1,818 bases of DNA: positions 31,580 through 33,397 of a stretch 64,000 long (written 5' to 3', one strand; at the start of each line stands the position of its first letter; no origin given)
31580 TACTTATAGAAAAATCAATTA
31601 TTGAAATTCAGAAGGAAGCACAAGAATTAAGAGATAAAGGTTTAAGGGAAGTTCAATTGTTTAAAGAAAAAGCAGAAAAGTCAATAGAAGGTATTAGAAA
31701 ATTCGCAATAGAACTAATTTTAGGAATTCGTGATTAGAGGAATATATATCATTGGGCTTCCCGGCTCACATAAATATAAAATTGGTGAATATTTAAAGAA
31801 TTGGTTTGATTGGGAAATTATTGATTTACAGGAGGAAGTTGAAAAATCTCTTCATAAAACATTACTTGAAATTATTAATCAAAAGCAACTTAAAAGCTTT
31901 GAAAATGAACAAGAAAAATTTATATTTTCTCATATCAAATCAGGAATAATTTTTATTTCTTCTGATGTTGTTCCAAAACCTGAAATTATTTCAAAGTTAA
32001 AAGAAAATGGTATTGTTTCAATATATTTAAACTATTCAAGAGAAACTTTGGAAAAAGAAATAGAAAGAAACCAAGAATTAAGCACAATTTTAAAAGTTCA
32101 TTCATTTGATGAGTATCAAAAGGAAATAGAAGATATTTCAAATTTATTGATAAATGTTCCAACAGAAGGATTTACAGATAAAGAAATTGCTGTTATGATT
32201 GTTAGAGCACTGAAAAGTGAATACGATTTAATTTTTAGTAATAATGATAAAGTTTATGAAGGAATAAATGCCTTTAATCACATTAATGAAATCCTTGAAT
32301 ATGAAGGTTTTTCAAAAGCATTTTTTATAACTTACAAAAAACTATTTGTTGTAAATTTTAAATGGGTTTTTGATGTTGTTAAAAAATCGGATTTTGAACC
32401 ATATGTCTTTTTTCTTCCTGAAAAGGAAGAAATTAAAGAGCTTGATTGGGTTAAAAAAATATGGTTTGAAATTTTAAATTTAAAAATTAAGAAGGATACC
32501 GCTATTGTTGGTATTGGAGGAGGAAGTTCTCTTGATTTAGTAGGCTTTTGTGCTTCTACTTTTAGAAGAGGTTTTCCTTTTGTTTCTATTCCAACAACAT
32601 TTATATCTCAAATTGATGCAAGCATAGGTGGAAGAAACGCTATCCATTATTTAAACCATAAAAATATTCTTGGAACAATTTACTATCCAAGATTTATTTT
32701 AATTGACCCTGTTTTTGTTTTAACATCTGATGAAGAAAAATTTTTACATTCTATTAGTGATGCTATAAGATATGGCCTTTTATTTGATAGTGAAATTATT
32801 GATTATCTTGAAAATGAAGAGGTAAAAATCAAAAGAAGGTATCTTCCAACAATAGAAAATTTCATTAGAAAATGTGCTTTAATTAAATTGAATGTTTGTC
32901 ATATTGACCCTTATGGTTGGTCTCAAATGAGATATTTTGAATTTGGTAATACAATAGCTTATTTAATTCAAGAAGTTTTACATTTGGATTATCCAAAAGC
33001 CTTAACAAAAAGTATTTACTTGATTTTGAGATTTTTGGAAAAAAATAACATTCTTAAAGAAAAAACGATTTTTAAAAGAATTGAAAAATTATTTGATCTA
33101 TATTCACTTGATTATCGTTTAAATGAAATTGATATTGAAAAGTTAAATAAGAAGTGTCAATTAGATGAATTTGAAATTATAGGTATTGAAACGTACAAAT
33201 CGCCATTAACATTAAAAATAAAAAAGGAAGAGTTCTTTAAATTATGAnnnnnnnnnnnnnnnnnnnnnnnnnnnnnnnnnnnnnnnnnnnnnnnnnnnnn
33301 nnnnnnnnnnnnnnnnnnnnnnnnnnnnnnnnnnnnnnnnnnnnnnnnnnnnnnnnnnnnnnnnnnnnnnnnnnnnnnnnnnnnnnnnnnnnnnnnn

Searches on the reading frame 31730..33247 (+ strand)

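Call 68: search_protein_families(library=pfam, proteins=[window:31730-33247:+], max_evalue=0.00001)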
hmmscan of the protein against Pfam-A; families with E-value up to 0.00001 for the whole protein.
window:31730-33247:+ (505 aa): 4 families
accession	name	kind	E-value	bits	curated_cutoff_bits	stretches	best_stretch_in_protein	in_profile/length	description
PF01761.26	DHQ_synthase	-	4.9e-31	107.2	24.2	1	228-338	3-113/115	3-dehydroquinate synthase N-terminal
PF24621.2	DHQS_C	-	2.7e-09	37.6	27.6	1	344-479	4-141/144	3-dehydroquinate synthase C-terminal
PF01202.28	SKI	-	3.6e-07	30.9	22.1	1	12-126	2-116/159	Shikimate kinase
PF13685.12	Fe-ADH_2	-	2e-06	28.3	28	1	180-290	5-107/149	Iron-containing alcohol dehydrogenase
